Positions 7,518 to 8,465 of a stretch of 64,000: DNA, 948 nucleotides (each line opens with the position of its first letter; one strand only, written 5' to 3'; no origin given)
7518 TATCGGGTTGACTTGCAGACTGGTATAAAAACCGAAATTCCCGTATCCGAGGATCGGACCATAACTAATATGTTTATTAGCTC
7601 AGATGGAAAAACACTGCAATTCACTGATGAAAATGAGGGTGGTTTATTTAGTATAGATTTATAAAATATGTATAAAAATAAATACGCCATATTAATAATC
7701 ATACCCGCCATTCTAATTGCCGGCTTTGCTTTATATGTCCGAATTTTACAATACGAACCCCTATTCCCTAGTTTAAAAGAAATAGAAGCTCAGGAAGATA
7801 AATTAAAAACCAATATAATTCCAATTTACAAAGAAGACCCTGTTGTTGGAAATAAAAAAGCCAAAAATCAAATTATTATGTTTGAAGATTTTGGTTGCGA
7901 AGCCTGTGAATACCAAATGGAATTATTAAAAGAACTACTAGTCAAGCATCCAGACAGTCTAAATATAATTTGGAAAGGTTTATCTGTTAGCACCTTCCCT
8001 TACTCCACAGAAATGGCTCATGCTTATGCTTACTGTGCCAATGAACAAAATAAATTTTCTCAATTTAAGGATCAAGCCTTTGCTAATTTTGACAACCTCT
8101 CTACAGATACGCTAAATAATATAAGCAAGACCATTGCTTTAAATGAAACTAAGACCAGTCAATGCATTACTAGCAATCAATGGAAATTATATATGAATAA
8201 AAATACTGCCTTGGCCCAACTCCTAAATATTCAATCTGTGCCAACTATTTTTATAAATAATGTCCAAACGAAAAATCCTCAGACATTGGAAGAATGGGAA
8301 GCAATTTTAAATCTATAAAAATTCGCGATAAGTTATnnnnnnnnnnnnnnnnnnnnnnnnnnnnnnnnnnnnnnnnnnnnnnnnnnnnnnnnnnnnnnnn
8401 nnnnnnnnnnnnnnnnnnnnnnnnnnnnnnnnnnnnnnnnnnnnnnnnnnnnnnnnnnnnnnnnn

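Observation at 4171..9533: clpC is translationally coupled to a cluster of secreted or membrane proteins of unknown function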

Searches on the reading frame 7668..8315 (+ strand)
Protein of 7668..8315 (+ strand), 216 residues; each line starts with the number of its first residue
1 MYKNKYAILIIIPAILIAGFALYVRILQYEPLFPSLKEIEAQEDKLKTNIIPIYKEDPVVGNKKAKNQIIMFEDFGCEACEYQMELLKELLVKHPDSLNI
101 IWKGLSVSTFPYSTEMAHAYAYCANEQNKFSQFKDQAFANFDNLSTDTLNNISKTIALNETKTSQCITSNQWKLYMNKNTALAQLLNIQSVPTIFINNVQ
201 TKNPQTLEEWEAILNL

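Call 5: search_protein_families(library=pfam, proteins=[window:7668-8315:+], max_evalue=0.1)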
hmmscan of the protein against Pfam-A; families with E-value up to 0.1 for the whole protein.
window:7668-8315:+ (216 aa): 4 families
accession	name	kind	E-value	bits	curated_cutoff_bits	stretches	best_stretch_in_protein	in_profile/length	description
PF13462.12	Thioredoxin_4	-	3.5e-21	76.6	23.2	1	56-214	4-163/165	Thioredoxin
PF13098.12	Thioredoxin_2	-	2.3e-05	25.1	27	1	63-199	3-84/104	Thioredoxin-like domain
PF01323.26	DSBA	-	6.6e-05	23.2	25.6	1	113-199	84-175/191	DSBA-like thioredoxin domain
PF12671.13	Amidase_6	-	0.032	14.8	23.2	1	116-198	8-82/163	Putative amidase domain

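Call 6: search_protein_families(library=ncbifam, proteins=[window:7668-8315:+], max_evalue=0.1)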
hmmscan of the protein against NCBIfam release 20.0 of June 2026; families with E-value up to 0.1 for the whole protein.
window:7668-8315:+ (216 aa): 4 families
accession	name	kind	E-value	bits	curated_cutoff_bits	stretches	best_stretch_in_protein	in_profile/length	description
NF041057.1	Rcas_1661_fam_Se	equivalog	8e-08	32.1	190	1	59-215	83-245/247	Rcas_1661 family thioredoxin-like (seleno)lipoprotein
NF047695.1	ThlDiSintDsbAHaem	equivalog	0.0013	18.1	290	1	62-208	35-185/206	thiol:disulfide interchange protein DsbA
TIGR01068.1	thioredoxin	equivalog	0.081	13.1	96.8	0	169-198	47-76/101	thioredoxin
TIGR02180.1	GRX_euk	equivalog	0.098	12.9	87.25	0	179-199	43-63/84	glutaredoxin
